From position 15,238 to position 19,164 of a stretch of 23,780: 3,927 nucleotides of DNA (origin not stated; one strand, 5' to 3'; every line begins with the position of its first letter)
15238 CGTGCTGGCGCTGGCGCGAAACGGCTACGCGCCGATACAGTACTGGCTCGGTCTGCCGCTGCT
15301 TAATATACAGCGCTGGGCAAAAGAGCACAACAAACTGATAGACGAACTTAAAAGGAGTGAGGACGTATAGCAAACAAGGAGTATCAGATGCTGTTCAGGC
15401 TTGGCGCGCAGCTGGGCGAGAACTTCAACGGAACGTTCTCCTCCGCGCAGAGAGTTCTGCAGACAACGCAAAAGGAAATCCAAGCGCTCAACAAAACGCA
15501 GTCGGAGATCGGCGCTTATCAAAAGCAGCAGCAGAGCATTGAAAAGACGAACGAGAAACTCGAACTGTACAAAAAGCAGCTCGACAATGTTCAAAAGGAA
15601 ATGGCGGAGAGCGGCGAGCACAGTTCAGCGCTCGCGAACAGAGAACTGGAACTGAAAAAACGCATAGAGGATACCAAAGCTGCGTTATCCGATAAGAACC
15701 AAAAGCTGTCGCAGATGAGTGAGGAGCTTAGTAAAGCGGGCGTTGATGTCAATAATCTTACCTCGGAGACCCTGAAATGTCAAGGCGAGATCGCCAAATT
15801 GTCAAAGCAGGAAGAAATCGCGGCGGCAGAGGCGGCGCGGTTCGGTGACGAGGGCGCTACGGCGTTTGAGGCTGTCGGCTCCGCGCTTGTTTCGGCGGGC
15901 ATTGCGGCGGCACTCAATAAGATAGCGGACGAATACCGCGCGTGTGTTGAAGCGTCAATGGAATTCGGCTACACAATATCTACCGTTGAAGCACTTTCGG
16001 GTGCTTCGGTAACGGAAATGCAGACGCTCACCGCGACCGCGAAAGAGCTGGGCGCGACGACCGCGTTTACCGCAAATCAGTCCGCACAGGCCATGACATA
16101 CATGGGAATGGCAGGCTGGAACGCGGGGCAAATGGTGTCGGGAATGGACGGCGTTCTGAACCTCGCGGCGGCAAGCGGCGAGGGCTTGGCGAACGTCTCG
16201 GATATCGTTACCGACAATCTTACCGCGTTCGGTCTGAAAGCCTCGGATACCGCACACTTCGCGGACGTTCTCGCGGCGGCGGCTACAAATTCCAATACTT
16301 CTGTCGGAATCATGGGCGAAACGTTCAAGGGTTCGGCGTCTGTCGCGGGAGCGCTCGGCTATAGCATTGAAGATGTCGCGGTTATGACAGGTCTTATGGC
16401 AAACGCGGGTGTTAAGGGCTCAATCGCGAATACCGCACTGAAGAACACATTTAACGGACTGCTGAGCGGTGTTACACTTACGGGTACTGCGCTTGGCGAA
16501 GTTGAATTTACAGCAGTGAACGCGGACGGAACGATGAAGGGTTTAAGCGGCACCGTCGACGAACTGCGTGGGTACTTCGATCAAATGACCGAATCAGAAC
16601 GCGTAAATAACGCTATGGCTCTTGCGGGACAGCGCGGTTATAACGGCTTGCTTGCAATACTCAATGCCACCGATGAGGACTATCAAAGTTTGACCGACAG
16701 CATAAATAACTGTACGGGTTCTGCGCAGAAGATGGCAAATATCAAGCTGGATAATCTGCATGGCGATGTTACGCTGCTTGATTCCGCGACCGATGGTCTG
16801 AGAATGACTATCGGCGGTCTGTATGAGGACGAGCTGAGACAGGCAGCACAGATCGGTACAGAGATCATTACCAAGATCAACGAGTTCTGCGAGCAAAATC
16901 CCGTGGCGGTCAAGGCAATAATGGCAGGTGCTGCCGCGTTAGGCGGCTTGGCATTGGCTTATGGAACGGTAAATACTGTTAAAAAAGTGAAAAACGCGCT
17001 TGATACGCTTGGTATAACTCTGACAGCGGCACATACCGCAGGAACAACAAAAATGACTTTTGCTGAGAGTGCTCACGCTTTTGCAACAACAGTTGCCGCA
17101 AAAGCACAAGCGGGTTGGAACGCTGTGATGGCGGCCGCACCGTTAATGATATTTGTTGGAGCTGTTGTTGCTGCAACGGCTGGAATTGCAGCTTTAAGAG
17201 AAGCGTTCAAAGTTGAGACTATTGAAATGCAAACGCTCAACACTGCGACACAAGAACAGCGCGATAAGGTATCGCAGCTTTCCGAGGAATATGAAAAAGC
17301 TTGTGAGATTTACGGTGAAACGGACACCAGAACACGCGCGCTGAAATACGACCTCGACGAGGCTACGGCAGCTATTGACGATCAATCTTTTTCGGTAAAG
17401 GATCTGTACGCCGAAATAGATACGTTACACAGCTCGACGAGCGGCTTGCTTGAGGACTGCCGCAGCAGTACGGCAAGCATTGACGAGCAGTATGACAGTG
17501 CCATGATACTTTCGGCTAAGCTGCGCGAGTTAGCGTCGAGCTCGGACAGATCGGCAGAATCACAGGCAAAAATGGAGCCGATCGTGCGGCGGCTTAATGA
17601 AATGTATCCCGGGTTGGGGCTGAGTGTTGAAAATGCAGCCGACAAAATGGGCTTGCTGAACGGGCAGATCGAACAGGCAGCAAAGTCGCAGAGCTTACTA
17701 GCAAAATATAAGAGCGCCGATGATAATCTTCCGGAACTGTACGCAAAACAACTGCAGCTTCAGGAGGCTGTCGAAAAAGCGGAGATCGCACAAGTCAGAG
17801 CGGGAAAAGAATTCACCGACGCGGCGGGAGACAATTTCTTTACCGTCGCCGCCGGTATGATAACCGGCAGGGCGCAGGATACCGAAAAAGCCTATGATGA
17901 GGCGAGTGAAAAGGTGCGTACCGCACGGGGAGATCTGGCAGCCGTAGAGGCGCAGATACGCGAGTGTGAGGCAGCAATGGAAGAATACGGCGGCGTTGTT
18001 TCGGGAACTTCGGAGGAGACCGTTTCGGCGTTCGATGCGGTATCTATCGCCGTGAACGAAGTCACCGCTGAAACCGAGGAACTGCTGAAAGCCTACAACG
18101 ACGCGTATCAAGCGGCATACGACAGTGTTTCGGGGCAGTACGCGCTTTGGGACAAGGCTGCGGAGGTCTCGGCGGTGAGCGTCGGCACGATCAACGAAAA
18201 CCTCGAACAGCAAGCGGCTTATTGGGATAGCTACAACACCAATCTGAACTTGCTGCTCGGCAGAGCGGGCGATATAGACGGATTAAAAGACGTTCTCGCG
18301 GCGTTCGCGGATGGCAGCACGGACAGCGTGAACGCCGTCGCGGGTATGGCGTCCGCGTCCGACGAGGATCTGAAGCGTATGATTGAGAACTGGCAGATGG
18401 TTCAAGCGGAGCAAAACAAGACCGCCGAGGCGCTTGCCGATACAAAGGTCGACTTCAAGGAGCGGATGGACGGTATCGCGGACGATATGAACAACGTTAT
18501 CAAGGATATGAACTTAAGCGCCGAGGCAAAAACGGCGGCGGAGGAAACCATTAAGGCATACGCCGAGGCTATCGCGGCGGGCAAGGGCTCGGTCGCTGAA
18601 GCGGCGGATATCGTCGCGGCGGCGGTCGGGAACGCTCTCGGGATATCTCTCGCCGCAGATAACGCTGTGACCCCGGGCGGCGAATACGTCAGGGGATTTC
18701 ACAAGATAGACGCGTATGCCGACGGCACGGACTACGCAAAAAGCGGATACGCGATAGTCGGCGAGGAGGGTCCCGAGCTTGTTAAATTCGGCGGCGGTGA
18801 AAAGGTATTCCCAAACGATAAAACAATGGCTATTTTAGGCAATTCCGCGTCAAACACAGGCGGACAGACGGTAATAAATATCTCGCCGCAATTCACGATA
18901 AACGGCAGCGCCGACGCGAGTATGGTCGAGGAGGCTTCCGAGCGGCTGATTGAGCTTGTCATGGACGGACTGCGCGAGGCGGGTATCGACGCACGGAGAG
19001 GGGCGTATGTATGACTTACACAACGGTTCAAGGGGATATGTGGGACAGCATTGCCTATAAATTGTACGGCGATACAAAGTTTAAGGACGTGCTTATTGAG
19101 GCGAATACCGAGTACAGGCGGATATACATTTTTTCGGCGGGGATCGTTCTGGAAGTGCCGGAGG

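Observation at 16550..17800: Codon-usage shift inside the tape measure gene suggesting a mosaic segment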

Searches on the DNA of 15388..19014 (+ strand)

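Call 8: search_dna_similar(query=window:15388-19014:+, collection=phages, mode=distant, max_rows=20)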
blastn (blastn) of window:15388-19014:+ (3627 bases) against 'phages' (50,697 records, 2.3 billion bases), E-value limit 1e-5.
Records with a match: 9; places in all: 9; records where one place covers at least 80% of the query: 0.
Best place of each record, by identity: 60-80% 9.
By first word of the organism name: Faecalibacterium 3; Ruminococcus 2; Bacteriophage 1; Clostridium 1; Oscillospiraceae 1; Monoglobales 1.
By host as written in the record: Ruminococcus sp. 2; Faecalibacterium prausnitzii 2; - 1; Clostridium sp. 003024715 1; Oscillospiraceae 1; Monoglobales 1; Faecalibacterium sp. HTF-238 1.
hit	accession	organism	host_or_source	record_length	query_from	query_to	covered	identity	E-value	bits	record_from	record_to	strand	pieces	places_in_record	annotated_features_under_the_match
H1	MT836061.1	Bacteriophage sp.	human fecal samples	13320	597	988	11%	68.2%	8e-28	133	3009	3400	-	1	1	record has no annotation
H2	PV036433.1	Ruminococcus phage NatCom_23091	Ruminococcus sp.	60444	695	1029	9%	65.7%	4e-13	84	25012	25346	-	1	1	tail length tape measure protein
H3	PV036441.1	Ruminococcus phage NatCom_29429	Ruminococcus sp.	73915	695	1029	9%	65.7%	4e-13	84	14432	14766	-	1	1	tail length tape measure protein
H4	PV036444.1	Clostridium phage NatCom_42228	Clostridium sp. 003024715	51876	658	941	8%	70.4%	2e-28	134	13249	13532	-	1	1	tail length tape measure protein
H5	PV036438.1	Oscillospiraceae phage NatCom_27610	Oscillospiraceae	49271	695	973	8%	67.9%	7e-16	93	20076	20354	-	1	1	hypothetical protein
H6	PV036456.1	Monoglobales phage CHVD 5762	Monoglobales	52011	698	911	6%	67.3%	2e-9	72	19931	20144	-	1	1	hypothetical protein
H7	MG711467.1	Faecalibacterium phage FP_Taranis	Faecalibacterium prausnitzii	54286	800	872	2%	79.5%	3e-7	65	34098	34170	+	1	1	tail length tape-measure protein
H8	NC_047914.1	Faecalibacterium phage FP_Taranis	Faecalibacterium prausnitzii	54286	800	872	2%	79.5%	3e-7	65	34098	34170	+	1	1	tail tape measure protein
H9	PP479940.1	Faecalibacterium phage Pioen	Faecalibacterium sp. HTF-238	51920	800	872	2%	79.5%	3e-7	65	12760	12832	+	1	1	hypothetical protein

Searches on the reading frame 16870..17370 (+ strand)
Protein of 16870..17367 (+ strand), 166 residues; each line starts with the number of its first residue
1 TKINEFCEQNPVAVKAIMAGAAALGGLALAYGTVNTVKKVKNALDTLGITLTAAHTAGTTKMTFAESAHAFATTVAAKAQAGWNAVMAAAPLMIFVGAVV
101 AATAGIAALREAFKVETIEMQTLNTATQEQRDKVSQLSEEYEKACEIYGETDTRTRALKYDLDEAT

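Call 23: find_homologous_proteins(query=window:16888-17370:+, max_evalue=0.00001)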
Query window:16888-17370:+ (161 aa): 1 proteins with E <= 0.00001 among 580 candidates.
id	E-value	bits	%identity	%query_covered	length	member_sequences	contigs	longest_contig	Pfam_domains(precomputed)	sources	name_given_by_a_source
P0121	4.5e-36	142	57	93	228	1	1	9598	-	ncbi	-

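Call 24: find_related_loci(query=window:16888-17370:+, collection=viral_contigs, flank=6000)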
Query window:16888-17370:+ (161 aa) in viral_contigs; peptide patterns used: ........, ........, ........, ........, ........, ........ (x = any residue, [..] = any of these).
16 stretches matched a pattern, but none encodes a relative of the query by tblastn (E <= 1e-3).

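Call 25: find_related_loci(query=window:16888-17370:+, collection=metagenome_contigs, flank=6000)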
Query window:16888-17370:+ (161 aa) in metagenome_contigs; peptide patterns used: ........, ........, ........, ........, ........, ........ (x = any residue, [..] = any of these).
273 stretches matched a pattern; 1 encode a relative of the query (tblastn E <= 1e-3); 1 distinct loci.
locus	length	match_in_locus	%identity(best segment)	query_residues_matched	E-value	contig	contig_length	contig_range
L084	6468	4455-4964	42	1-161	3e-28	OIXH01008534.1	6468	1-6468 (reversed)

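Call 43: search_protein_representatives(protein=window:16870-17367:+)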
Query: 166 residues. Proteins with E-value up to 0.001 (for the whole library): 78; up to 1e-10: 19; up to 1e-30: 1. The best 78 are listed.
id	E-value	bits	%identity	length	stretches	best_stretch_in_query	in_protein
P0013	2.0e-41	157.6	57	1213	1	1-166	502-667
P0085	8.3e-29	116.7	47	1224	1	3-166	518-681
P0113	6.4e-27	110.6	47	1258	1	3-166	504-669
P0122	2.6e-25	105.3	43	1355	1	2-166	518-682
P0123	7.7e-23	97.4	36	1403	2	3-164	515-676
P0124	9.9e-22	93.8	41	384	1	3-163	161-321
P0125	1.1e-21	93.7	42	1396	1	3-161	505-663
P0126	8.5e-20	87.5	39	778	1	1-161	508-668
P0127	9.7e-20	87.3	40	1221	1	3-163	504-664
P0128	2.4e-17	79.5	36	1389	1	3-166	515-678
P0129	2.9e-17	79.3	43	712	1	3-166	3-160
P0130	1.3e-16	77.2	35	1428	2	1-166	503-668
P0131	1.7e-16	76.8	35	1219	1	3-162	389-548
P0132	1.6e-15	73.7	40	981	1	22-164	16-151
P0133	2.4e-14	69.9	37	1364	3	1-164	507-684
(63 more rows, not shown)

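Call 47: search_dna_similar(query=window:16900-17340:+, collection=phages, mode=protein, max_evalue=0.001, max_rows=15)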
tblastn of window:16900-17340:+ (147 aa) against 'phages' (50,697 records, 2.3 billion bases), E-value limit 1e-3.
No match.
